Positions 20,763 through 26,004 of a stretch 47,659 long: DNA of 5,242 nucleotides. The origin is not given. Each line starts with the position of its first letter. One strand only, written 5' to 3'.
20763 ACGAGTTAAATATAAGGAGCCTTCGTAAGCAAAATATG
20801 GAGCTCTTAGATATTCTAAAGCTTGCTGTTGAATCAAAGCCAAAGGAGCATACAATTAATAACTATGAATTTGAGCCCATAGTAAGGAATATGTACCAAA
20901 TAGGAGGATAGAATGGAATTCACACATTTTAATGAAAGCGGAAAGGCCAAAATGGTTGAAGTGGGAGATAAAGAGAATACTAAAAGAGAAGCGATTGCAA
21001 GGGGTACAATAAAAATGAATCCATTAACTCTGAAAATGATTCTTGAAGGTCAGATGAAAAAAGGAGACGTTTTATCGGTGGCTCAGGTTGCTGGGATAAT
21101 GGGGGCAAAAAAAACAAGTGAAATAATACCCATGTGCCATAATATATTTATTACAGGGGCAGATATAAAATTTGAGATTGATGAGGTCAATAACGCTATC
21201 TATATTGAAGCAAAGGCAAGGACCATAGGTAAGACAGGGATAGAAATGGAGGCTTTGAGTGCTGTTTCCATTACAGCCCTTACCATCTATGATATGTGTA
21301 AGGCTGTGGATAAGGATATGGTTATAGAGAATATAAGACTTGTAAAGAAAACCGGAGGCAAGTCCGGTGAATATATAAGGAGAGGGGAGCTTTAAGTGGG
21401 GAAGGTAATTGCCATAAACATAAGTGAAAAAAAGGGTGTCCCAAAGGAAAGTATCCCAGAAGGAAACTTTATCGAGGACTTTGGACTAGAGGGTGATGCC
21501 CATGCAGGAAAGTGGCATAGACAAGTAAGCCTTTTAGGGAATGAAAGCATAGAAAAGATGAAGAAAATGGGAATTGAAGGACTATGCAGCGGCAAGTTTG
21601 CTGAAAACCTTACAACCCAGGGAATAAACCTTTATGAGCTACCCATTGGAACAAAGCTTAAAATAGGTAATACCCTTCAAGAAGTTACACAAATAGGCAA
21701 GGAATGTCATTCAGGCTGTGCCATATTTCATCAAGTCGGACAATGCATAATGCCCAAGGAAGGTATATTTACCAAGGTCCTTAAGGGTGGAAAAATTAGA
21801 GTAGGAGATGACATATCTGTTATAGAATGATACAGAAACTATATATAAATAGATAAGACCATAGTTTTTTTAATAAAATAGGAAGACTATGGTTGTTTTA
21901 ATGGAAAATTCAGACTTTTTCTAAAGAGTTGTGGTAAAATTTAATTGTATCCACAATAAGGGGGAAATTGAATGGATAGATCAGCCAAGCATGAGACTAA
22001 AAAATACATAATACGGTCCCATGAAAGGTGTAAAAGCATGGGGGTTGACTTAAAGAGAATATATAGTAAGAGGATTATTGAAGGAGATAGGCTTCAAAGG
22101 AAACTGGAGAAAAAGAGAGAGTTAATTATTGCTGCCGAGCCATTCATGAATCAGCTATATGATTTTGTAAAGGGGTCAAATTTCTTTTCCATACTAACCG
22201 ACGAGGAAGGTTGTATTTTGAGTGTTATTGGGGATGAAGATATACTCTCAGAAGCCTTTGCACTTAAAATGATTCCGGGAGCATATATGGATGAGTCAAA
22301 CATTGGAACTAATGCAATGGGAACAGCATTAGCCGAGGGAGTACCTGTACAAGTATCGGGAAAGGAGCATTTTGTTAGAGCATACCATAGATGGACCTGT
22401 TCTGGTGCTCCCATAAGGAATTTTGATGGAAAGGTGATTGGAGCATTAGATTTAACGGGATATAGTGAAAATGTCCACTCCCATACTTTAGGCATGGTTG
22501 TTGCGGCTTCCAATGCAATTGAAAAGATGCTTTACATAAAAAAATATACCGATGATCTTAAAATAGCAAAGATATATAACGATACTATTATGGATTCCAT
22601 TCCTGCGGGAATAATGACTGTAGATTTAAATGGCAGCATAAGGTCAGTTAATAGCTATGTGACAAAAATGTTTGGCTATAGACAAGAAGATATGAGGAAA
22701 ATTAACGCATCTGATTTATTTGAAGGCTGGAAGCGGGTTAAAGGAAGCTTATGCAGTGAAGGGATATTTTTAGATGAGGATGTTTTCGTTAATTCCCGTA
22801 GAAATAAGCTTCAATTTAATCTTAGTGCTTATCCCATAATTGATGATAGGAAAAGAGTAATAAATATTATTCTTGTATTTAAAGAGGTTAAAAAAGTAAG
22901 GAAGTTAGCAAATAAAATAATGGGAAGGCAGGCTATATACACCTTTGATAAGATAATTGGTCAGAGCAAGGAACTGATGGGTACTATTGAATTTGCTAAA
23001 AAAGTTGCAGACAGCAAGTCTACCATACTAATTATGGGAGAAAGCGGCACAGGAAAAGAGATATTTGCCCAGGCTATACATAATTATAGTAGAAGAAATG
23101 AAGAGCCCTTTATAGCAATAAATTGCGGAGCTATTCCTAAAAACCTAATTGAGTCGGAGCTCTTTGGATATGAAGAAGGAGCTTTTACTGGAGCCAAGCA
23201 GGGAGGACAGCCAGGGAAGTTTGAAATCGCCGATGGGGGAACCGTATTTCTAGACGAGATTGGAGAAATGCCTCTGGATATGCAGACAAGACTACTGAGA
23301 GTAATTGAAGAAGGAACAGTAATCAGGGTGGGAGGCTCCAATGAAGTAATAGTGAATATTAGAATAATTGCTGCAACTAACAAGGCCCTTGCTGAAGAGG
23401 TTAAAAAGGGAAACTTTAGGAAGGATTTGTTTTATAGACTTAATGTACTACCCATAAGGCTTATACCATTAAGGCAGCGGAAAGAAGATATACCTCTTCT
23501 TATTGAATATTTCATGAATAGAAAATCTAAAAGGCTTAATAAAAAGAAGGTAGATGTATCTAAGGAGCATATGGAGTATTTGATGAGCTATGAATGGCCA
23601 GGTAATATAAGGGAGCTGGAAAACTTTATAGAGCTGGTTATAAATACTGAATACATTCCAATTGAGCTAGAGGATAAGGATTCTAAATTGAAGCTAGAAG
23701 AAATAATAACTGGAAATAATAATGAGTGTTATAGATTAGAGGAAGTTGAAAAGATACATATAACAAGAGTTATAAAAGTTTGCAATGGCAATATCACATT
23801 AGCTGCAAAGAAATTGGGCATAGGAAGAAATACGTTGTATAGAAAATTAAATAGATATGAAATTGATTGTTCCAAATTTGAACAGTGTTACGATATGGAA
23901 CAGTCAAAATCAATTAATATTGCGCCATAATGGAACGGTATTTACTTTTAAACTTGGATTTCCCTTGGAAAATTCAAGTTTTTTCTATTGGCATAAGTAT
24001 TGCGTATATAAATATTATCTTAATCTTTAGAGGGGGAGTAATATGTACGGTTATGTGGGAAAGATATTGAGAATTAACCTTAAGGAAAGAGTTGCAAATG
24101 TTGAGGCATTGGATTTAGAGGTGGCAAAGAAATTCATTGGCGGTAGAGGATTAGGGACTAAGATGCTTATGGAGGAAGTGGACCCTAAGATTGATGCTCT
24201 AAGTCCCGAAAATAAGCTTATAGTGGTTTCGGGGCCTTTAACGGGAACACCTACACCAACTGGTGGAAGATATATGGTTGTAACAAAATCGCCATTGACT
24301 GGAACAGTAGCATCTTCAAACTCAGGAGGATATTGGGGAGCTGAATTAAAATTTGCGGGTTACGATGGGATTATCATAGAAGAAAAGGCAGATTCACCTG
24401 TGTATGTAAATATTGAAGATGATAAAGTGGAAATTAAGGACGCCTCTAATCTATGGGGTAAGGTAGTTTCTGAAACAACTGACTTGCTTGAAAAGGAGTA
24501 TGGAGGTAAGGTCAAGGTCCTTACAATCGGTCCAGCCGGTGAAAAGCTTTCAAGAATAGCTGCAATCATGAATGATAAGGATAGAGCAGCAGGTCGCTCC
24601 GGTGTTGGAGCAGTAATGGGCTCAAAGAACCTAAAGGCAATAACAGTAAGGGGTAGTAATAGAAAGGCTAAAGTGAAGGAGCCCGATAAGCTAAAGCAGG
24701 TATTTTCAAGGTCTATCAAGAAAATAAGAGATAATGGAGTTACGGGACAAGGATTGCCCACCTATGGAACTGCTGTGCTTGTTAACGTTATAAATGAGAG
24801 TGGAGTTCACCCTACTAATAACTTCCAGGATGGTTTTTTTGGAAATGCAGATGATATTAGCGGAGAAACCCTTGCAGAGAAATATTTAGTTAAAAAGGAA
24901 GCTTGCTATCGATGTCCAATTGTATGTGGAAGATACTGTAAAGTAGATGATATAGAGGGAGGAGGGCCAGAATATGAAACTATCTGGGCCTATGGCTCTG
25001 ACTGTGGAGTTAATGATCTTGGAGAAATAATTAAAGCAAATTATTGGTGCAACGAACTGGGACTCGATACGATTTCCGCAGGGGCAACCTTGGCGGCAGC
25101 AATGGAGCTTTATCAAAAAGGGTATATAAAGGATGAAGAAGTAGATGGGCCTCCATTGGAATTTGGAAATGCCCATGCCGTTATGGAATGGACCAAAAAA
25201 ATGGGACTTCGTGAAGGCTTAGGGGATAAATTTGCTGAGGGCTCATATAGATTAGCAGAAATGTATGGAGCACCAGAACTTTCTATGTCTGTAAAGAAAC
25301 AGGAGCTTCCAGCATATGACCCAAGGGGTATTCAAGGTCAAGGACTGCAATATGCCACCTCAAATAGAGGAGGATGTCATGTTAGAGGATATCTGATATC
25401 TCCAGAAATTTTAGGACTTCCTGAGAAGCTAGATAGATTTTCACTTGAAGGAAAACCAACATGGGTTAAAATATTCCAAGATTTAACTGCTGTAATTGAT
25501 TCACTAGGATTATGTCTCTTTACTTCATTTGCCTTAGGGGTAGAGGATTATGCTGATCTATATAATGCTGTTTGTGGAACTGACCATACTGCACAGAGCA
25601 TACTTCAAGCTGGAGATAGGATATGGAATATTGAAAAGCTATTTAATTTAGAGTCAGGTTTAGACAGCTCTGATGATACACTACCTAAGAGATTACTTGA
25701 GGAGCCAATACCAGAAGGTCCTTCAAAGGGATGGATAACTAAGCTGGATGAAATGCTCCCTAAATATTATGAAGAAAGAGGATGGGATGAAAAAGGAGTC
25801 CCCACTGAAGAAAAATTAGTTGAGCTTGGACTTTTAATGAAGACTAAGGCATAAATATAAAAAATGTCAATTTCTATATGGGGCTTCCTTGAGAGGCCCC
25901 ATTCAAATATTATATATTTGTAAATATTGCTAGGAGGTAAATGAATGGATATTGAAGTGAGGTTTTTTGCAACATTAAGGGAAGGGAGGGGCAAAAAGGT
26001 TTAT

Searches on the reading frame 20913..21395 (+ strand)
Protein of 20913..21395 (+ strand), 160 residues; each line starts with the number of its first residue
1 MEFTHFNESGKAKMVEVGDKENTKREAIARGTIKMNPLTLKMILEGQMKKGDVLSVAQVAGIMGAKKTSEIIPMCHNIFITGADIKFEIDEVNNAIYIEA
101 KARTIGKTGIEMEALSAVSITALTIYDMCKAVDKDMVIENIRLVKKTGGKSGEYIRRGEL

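Call 62: search_protein_families(library=pfam, max_evalue=0.00001, proteins=[window:20913-21395:+])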
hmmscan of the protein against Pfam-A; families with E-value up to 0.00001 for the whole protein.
window:20913-21395:+ (160 aa): 1 family
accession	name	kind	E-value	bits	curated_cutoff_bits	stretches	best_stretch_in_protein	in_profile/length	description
PF01967.27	MoaC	-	8.5e-58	194.6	27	1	14-149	1-136/136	MoaC family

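Call 68: find_encoding_contigs(protein=window:20913-21395:+, flank=10000, max_places=10)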
Protein window:20913-21395:+ (160 aa): no gene with exactly this product is on record in the collection.

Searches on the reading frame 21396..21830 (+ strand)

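Call 62: search_protein_families(library=pfam, max_evalue=0.00001, proteins=[window:21396-21830:+])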
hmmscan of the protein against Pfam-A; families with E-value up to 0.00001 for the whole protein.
window:21396-21830:+ (144 aa): 1 family
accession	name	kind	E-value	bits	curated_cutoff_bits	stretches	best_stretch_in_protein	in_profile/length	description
PF03473.23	MOSC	-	8.1e-11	42.4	22.7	1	35-140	3-119/120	MOSC domain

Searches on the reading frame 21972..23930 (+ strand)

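Call 62: search_protein_families(library=pfam, max_evalue=0.00001, proteins=[window:21972-23930:+])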
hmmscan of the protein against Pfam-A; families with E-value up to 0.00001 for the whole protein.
window:21972-23930:+ (652 aa): 10 families
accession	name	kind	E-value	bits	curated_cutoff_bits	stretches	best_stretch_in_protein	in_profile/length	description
PF00158.32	Sigma54_activat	-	2e-71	239.6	20.2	1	328-495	1-167/168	Sigma-54 interaction domain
PF25601.1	AAA_lid_14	-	2e-20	72.8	27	1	501-558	1-58/87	AAA+ ATPase lid domain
PF14532.12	Sigma54_activ_2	-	3.6e-18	66.6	25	1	342-500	14-138/138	Sigma-54 interaction domain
PF02954.25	HTH_8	-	2.6e-15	56.3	22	1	589-629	2-42/42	Bacterial regulatory protein, Fis family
PF07724.20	AAA_2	-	3.1e-10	40.8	27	1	348-482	2-136/166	AAA domain (Cdc48 subfamily)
PF01590.32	GAF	-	2e-08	35.3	22.4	1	74-184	24-130/133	GAF domain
PF13426.13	PAS_9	-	2.3e-08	34.7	27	1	211-306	1-101/103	PAS domain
PF13188.13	PAS_8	-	1.2e-06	28.7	21.8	1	205-254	5-54/65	PAS domain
PF00989.32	PAS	-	1.8e-06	28.4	22.6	0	204-251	4-51/113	PAS fold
PF07728.20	AAA_5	-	4.5e-06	27.1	22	0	352-473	2-125/139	AAA domain (dynein-related subfamily)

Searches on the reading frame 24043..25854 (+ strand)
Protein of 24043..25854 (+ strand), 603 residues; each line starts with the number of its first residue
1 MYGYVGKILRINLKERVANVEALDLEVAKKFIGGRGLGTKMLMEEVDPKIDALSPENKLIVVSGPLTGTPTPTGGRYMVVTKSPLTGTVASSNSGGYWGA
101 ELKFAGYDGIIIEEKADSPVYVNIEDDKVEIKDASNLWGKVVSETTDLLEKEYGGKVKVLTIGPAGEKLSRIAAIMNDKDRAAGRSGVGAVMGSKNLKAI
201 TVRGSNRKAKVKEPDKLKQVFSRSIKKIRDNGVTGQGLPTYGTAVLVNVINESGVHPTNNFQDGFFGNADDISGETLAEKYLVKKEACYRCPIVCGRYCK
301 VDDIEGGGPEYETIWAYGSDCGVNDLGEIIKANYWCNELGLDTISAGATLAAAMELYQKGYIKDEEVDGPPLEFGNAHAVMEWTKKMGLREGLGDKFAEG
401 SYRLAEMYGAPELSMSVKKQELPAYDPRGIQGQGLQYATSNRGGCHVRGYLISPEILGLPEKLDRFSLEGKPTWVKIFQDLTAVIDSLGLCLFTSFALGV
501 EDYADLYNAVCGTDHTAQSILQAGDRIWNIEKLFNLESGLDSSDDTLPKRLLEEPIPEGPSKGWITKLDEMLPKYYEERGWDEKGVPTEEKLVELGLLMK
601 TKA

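Call 62: search_protein_families(library=pfam, max_evalue=0.00001, proteins=[window:24043-25854:+])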
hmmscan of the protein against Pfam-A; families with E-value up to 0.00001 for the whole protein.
window:24043-25854:+ (603 aa): 2 families
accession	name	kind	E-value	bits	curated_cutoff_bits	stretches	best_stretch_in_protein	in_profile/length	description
PF01314.23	AFOR_C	-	1.1e-157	525.6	27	1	222-597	4-385/385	Aldehyde ferredoxin oxidoreductase, domains 2 & 3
PF02730.20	AFOR_N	-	4.1e-84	281.7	29.8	1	6-204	1-198/199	Aldehyde ferredoxin oxidoreductase, N-terminal domain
